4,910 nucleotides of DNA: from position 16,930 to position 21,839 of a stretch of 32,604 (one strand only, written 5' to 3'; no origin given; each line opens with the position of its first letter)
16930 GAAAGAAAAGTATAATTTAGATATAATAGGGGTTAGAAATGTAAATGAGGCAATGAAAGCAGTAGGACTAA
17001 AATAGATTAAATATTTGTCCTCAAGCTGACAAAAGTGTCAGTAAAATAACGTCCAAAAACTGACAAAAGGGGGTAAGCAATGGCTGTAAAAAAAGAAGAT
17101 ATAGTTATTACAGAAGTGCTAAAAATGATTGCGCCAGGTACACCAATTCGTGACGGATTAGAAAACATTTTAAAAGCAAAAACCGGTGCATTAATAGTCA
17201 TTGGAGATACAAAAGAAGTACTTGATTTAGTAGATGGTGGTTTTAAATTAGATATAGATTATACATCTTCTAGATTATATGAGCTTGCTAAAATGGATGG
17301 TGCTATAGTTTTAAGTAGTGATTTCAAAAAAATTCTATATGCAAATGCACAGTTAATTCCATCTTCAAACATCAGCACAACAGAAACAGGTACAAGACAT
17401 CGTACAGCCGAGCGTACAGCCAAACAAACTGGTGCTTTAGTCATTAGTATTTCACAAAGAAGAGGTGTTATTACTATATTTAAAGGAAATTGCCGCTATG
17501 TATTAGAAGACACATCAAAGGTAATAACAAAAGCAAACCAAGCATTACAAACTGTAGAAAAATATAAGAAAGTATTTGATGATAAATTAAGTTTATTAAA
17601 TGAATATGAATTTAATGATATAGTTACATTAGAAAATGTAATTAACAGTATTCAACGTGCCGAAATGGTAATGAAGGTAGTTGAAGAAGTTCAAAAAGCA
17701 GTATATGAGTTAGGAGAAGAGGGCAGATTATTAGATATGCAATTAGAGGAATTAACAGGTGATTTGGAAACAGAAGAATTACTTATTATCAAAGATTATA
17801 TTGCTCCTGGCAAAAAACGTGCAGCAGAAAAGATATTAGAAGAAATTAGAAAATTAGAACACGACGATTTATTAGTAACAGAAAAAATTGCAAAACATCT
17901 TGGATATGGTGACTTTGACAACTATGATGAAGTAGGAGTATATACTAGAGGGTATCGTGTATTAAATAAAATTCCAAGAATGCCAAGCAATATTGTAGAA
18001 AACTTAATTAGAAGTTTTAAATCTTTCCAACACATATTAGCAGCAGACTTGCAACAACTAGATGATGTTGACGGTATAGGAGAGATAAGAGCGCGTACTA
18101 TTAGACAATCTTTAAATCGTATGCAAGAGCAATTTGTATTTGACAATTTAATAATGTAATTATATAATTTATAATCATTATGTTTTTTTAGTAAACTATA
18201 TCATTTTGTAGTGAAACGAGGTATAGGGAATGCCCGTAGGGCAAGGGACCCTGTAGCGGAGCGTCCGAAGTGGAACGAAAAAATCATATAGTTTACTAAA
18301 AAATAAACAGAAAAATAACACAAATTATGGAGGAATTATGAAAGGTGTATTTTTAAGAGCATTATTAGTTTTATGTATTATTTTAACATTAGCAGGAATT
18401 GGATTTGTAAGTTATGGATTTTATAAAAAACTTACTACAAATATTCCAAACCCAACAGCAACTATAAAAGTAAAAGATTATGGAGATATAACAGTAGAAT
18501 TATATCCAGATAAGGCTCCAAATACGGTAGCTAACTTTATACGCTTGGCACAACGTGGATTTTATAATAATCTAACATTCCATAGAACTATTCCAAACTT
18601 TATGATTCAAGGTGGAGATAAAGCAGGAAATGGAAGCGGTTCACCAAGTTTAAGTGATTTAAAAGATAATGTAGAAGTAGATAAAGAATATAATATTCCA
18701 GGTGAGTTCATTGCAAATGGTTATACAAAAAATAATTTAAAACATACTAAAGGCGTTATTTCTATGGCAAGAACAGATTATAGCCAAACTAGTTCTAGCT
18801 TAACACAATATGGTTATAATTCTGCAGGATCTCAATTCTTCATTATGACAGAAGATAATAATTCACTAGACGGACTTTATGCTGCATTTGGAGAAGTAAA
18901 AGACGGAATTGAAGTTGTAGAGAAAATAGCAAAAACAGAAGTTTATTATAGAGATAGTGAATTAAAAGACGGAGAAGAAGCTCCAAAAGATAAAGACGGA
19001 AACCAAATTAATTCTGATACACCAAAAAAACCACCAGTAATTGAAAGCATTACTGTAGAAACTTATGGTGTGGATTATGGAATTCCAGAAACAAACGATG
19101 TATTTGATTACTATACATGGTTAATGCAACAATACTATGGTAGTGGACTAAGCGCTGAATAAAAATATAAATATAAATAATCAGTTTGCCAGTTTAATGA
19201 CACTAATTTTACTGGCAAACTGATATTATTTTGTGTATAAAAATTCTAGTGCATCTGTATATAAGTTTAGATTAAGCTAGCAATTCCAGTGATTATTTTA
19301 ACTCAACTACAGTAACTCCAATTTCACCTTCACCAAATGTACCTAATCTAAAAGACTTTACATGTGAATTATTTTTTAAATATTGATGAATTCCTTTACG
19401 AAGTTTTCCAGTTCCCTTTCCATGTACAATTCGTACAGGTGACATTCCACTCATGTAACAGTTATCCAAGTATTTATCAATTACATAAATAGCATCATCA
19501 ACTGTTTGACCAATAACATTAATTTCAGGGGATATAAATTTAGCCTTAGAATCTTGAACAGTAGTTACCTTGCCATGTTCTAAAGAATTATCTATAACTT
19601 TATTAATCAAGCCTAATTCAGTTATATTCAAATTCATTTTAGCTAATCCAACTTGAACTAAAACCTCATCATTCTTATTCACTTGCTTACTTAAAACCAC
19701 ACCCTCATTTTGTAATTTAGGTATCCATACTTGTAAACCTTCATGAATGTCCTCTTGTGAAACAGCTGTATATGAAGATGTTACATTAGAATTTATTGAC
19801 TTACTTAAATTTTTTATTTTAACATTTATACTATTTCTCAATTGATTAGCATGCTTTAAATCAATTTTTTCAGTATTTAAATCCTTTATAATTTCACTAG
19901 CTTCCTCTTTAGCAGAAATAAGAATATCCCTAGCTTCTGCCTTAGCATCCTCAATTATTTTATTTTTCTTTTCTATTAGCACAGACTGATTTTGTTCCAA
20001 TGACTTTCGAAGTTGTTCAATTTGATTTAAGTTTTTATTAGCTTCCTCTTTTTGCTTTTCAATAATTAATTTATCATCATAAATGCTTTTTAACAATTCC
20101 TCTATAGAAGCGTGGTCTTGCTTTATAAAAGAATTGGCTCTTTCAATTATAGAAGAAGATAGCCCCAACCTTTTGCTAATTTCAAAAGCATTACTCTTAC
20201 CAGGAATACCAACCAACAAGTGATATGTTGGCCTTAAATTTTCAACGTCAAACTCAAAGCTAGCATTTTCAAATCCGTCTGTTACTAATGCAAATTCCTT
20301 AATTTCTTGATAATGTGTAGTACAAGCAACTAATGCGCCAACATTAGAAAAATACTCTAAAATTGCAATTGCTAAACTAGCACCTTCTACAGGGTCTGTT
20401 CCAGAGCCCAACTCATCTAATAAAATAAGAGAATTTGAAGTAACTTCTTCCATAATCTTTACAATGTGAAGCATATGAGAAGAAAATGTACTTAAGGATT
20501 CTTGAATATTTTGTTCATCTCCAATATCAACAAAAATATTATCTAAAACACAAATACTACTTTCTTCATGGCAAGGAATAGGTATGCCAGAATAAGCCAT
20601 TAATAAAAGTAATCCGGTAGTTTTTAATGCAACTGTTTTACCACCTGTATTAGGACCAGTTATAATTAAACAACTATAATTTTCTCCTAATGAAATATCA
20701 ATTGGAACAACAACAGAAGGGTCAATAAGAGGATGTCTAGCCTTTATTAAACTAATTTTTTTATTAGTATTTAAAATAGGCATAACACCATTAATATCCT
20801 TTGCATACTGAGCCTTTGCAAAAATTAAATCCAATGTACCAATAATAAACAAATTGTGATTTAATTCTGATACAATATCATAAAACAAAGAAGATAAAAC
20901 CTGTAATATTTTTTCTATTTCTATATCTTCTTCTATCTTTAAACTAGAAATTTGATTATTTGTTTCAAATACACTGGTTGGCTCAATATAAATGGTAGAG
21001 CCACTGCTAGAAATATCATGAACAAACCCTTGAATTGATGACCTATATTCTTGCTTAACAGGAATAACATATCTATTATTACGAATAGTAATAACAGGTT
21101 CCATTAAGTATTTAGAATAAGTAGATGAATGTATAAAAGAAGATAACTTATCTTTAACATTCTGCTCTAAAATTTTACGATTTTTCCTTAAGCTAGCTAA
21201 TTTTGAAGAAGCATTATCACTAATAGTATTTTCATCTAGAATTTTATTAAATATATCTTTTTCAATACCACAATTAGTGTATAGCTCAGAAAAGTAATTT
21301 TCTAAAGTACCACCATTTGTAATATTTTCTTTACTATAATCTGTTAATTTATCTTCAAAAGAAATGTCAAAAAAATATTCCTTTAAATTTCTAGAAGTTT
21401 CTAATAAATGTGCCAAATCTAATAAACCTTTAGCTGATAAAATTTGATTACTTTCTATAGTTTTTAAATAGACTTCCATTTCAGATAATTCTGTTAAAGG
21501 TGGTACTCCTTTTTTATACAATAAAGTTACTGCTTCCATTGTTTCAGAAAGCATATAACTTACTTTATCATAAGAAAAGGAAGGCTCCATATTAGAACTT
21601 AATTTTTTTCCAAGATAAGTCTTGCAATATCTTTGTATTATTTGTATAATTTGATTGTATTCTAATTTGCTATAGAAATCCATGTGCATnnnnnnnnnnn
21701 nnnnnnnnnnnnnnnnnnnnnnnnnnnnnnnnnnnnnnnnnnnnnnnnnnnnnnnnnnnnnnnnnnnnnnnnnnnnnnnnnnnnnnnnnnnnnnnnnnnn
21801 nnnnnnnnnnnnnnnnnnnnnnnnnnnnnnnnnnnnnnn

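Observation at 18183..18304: Conserved GC-rich ~87-nt core at the apex of an AT-rich palindrome downstream of disA (copy 1 of a two-copy family)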

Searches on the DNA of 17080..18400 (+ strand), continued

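Call 99: search_with_rna_model(model_id=R3, sources=[window, L106, L052, L025], max_evalue=0.0001, make_alignment=true, show_alignments=5)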
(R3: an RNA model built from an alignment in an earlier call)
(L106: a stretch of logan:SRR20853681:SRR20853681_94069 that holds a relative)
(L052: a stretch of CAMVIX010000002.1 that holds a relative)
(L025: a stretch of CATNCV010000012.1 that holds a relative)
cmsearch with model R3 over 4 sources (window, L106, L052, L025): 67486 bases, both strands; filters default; matches with E-value up to 0.0001: 4.
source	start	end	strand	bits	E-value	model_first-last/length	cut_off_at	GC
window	18188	18299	+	125.4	1.3e-22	1-112/112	no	0.42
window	30703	30813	-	119.3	2.1e-21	1-112/112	no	0.41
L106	1191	1300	+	112.5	4.6e-20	1-112/112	no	0.3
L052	700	841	-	82.7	4e-14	1-112/112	no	0.34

Alignment A7: 4 matches aligned to the model, 145 columns, each read 5' to 3' on its own strand. Consensus structure (alignment columns), stored with it:
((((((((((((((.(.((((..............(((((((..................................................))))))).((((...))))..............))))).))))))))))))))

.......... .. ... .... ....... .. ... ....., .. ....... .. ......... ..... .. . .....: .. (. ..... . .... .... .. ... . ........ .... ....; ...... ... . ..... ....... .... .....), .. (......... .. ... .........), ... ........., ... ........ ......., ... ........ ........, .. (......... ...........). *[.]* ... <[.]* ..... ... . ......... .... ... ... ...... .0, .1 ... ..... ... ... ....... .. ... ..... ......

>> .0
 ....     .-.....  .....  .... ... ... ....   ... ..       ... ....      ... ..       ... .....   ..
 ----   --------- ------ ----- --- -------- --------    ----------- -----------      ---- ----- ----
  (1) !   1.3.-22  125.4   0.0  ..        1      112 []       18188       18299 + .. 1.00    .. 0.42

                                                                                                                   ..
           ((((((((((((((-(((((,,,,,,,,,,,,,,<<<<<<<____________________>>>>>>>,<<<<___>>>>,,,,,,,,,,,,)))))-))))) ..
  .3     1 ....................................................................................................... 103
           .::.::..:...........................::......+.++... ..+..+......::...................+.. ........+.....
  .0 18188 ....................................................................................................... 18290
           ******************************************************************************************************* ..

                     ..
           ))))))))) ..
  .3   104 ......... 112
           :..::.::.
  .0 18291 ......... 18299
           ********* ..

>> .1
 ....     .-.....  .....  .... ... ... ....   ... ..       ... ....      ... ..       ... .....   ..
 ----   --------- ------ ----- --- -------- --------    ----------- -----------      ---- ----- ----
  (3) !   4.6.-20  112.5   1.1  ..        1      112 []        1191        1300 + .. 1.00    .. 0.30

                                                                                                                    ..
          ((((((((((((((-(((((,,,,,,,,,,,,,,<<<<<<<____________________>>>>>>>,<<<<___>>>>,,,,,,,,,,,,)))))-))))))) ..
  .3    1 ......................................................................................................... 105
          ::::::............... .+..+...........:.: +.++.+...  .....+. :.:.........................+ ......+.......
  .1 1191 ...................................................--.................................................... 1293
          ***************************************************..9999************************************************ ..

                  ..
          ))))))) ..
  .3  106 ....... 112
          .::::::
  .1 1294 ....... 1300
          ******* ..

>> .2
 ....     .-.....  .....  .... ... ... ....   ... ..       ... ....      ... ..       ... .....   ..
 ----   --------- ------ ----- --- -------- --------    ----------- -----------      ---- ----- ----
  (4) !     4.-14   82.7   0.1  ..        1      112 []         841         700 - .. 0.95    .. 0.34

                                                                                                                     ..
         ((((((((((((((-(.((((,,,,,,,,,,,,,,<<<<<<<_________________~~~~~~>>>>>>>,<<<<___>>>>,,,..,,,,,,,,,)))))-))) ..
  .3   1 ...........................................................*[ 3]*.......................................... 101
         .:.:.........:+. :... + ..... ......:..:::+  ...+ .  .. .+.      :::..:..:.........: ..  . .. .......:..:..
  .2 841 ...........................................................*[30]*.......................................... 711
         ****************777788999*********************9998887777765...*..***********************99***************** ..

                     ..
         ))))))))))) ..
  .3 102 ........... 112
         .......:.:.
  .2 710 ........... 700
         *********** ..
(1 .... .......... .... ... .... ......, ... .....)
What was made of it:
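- On IS200/IS605-derived palindrome-associated element: P2 and P3 are dissimilar hairpins (call 99).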

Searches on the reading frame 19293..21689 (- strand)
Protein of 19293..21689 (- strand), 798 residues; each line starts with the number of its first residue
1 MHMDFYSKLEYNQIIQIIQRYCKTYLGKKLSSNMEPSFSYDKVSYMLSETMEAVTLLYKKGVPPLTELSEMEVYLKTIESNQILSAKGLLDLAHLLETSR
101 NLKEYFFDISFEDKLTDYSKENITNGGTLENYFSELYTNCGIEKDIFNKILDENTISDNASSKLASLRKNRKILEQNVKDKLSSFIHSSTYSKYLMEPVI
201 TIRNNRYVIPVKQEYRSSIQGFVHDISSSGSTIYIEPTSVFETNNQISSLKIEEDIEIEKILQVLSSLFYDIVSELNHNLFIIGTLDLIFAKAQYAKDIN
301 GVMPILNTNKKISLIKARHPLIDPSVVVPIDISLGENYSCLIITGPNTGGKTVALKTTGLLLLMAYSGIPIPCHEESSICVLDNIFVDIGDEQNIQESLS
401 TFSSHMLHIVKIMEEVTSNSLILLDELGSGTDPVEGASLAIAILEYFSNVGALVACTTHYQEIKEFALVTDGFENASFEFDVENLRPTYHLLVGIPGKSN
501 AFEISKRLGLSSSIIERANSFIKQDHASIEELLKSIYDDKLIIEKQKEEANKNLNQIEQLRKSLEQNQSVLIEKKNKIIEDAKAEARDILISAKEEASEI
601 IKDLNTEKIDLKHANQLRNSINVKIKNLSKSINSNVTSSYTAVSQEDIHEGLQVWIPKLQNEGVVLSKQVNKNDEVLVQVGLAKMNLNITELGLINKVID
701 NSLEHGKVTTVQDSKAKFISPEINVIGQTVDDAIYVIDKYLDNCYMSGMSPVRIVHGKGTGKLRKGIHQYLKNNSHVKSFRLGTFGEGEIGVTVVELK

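Call 56: search_protein_families(library=pfam, proteins=[window:19293-21689:-], max_evalue=0.00001)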
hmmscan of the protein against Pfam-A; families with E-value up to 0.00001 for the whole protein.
window:19293-21689:- (798 aa): 3 families
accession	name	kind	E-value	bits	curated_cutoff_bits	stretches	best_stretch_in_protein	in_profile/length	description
PF00488.27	MutS_V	-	3.7e-35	122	30.2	1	341-523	1-185/188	MutS domain V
PF01713.27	Smr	-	1.3e-24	86.6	25.7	1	723-798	1-77/77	Smr domain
PF20297.4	MSSS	-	1.9e-06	27.9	26.8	1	651-692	2-42/42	MutS2 and Smr-associated SH3 domain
